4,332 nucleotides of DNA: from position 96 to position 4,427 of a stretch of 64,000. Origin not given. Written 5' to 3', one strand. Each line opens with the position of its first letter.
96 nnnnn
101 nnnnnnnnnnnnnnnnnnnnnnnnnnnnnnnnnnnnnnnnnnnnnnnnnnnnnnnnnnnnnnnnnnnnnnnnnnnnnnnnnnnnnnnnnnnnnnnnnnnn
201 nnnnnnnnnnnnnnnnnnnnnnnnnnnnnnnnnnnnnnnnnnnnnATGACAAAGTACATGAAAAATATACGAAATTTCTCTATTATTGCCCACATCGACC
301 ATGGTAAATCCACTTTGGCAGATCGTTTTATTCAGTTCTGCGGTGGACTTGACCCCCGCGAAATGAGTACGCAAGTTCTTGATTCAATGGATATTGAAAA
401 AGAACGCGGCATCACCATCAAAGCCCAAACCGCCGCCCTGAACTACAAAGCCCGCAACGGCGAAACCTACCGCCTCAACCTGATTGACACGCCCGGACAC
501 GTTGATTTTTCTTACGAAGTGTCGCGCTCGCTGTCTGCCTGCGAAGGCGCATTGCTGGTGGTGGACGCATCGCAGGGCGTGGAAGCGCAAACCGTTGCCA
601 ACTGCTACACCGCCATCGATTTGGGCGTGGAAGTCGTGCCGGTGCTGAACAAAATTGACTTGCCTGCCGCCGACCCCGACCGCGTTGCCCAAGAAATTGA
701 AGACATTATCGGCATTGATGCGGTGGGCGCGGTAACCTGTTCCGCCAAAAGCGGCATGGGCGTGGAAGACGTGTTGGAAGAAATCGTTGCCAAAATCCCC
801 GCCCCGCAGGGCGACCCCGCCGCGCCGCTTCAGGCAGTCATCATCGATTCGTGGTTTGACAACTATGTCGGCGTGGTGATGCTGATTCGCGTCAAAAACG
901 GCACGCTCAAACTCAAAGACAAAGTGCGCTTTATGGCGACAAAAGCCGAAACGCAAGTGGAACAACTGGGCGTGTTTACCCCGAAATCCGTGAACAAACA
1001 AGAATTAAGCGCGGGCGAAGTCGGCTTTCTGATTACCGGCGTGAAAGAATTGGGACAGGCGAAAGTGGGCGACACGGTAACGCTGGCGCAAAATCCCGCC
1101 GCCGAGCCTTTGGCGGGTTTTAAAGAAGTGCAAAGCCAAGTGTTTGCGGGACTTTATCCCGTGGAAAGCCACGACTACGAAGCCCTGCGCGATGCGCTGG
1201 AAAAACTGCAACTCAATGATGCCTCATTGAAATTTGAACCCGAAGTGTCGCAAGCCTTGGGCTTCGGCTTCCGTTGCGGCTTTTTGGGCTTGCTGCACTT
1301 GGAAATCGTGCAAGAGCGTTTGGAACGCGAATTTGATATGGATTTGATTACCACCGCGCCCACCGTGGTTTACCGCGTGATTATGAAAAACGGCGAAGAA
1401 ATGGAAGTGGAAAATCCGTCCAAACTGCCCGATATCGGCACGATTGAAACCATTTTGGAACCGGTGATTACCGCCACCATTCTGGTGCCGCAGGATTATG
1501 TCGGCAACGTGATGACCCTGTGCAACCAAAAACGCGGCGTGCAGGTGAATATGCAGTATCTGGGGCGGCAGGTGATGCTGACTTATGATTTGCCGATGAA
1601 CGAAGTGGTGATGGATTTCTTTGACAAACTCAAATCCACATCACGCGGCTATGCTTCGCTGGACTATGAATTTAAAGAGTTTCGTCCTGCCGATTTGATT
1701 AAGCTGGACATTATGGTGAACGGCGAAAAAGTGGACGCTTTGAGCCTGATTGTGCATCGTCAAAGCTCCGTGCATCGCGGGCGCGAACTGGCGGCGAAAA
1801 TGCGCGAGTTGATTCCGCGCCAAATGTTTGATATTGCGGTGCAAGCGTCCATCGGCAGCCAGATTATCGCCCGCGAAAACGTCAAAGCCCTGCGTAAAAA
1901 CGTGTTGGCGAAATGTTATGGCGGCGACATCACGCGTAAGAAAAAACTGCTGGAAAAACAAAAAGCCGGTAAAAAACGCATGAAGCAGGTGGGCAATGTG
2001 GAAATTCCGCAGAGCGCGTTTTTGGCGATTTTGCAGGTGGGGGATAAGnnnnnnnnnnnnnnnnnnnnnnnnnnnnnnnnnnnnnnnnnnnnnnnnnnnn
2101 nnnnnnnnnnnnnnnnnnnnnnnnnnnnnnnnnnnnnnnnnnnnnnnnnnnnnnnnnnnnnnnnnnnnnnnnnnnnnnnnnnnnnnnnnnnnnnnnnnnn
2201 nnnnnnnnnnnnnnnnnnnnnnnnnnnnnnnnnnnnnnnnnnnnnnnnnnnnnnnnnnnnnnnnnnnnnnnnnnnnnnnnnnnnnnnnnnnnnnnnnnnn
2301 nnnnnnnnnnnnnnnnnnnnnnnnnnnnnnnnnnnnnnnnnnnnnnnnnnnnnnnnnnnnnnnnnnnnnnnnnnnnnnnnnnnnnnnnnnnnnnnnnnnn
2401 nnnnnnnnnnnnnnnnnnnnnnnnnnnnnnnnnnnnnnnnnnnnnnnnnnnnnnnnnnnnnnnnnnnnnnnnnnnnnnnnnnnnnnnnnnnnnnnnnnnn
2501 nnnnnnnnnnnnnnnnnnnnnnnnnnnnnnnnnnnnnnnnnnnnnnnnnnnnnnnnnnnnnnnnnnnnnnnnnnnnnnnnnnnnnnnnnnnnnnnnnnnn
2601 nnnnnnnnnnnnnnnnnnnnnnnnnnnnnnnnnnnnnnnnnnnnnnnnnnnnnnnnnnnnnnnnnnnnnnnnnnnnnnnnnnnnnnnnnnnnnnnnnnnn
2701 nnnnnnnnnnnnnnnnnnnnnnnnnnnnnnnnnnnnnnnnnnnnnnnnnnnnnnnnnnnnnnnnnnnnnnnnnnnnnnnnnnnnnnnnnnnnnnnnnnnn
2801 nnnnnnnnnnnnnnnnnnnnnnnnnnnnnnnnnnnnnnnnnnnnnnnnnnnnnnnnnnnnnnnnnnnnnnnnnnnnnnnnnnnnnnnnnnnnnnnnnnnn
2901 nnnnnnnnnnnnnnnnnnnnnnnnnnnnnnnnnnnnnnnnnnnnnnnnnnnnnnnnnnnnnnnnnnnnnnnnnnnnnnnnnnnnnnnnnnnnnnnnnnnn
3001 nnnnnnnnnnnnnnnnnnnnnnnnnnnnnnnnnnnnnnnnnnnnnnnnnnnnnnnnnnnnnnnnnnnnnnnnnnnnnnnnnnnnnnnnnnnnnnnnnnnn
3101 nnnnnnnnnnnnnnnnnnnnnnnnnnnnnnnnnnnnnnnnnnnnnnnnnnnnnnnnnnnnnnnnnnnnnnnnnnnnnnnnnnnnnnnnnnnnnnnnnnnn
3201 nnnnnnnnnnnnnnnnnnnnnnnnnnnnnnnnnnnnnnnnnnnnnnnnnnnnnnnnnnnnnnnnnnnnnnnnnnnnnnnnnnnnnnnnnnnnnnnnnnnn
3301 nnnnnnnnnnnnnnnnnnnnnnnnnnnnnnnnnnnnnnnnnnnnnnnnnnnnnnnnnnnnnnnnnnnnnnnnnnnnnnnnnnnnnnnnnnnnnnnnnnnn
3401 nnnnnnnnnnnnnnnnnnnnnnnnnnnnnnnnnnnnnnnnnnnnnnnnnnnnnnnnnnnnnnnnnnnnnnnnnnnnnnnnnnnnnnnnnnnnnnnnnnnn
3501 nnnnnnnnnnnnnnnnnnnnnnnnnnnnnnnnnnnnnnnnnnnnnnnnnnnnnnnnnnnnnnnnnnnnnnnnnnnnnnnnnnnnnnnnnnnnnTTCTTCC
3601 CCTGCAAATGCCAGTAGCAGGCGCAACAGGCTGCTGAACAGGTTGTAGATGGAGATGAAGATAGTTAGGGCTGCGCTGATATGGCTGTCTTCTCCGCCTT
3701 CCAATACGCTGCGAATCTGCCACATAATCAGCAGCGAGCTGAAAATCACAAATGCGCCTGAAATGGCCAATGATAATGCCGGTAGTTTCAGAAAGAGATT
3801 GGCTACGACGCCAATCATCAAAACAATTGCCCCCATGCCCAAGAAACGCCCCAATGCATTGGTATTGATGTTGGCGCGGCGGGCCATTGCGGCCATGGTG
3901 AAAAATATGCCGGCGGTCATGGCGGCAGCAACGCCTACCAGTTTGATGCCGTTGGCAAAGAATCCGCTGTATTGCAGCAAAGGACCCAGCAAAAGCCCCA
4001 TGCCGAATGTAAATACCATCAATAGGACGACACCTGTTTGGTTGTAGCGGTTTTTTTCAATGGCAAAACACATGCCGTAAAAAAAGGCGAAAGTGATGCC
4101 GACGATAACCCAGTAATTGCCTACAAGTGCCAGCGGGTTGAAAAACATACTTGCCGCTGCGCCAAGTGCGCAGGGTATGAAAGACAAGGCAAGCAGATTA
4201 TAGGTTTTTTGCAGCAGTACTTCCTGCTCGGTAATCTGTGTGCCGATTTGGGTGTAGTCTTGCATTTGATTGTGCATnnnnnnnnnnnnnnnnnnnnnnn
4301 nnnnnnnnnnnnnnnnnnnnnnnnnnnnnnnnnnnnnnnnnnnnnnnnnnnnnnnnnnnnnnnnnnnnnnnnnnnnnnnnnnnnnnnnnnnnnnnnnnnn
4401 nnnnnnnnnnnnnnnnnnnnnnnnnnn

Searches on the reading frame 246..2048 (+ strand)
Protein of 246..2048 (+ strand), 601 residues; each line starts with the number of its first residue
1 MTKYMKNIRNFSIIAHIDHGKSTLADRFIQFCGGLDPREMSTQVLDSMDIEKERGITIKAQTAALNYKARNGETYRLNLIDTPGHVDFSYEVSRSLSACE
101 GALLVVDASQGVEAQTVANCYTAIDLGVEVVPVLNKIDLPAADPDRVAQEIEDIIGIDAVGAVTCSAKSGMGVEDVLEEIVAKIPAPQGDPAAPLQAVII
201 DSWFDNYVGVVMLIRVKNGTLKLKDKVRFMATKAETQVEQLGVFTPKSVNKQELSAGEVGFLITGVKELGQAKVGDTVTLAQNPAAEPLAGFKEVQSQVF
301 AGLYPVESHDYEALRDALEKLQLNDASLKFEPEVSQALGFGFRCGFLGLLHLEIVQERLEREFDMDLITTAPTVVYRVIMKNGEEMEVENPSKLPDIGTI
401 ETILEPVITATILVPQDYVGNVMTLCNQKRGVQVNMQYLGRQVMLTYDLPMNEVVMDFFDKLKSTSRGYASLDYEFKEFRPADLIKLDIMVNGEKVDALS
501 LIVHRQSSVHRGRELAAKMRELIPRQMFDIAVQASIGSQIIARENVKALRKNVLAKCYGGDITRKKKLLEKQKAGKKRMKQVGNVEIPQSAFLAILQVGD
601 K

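Call 19: search_protein_families(library=pfam, proteins=[window:246-2048:+])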
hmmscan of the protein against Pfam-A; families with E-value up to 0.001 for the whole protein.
window:246-2048:+ (601 aa): 6 families
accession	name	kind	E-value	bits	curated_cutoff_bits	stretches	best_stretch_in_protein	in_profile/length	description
PF00009.33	GTP_EFTU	-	2.9e-54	184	26.5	1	6-185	1-187/188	Elongation factor Tu GTP binding domain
PF06421.17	LepA_C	-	3.5e-49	165.8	29.7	1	491-597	1-107/107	GTP-binding protein LepA C-terminus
PF00679.30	EFG_C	-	2.1e-23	82.6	27.9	1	403-487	2-86/89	Elongation factor G C-terminus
PF03144.31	GTP_EFTU_D2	-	5.6e-11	43.2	30.3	1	209-279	1-73/73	Elongation factor Tu domain 2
PF00071.28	Ras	-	9.8e-06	25.7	21.6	1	56-184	30-160/162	Ras family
PF14492.12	EFG_III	-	3.7e-05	24.1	27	1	303-369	10-73/75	Elongation Factor G, domain III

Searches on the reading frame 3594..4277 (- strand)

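Call 19: search_protein_families(library=pfam, proteins=[window:3594-4277:-])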
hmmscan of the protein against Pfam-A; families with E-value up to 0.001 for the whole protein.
window:3594-4277:- (228 aa): 1 family
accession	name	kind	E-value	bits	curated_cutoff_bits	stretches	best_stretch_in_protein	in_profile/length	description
PF01027.25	Bax1-I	-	4.3e-35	121.8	34.1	1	21-221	3-207/207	Inhibitor of apoptosis-promoting Bax1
